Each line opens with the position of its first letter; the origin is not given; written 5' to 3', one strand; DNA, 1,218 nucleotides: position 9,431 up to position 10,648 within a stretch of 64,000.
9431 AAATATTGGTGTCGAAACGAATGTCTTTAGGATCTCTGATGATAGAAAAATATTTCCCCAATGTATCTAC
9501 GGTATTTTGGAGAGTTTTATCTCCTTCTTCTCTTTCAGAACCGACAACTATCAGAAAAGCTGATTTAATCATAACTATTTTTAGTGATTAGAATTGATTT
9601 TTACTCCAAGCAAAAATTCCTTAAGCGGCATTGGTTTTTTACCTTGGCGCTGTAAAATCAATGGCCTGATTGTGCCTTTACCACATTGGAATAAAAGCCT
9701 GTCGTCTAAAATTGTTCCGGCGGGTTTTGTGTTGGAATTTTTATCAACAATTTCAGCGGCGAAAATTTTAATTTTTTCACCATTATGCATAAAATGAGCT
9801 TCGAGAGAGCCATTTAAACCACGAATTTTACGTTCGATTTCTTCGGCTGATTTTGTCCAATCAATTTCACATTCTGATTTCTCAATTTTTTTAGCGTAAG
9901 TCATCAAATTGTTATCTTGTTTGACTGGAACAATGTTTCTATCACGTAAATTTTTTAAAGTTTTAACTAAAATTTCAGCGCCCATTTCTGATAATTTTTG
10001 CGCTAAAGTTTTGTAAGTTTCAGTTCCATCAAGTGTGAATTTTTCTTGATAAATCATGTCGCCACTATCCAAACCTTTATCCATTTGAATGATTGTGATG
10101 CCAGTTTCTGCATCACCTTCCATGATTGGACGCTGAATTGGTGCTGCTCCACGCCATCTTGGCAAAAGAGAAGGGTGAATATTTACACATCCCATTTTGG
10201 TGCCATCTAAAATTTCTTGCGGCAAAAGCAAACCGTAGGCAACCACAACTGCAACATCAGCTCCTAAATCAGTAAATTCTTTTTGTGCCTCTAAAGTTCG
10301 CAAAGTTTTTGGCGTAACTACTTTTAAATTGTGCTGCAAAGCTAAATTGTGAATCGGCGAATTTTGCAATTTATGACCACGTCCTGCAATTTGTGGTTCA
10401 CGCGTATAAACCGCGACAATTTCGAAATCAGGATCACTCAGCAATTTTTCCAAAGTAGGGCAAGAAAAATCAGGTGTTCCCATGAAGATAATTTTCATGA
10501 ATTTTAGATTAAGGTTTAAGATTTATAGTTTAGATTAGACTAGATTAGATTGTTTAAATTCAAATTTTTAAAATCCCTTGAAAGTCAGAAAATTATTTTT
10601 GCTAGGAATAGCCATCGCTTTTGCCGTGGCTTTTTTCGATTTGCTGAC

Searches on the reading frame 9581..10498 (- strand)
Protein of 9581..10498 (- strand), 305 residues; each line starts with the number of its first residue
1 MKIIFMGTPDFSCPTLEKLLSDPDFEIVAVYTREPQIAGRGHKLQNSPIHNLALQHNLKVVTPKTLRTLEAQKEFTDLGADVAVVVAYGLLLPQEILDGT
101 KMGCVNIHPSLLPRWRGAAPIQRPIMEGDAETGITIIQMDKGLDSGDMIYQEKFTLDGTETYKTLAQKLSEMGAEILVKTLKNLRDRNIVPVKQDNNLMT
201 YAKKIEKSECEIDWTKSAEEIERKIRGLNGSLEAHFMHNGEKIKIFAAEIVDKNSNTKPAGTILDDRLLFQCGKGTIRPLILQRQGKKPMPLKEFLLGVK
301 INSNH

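Call 80: find_encoding_contigs(protein=window:9581-10498:-, flank=10000, max_places=1)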
Protein window:9581-10498:- (305 aa): 6 contigs read that carry it; 1 place shown.
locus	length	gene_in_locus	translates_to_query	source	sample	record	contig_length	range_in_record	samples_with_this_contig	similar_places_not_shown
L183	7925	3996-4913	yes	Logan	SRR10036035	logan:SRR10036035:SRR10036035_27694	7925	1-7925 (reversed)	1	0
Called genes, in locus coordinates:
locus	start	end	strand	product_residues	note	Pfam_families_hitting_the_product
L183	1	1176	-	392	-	?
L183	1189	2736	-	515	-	PF21760:SecD_1st, PF22599:SecDF_P1_head, PF02355:SecD_SecF_C, PF00873:ACR_tran (faint)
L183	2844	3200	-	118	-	PF02699:YajC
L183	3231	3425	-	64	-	-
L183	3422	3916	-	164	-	PF01252:Peptidase_A8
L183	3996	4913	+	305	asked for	PF00551:Formyl_trans_N, PF02911:Formyl_trans_C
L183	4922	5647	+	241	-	-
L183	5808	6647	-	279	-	PF00582:Usp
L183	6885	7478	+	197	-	-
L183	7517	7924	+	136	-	?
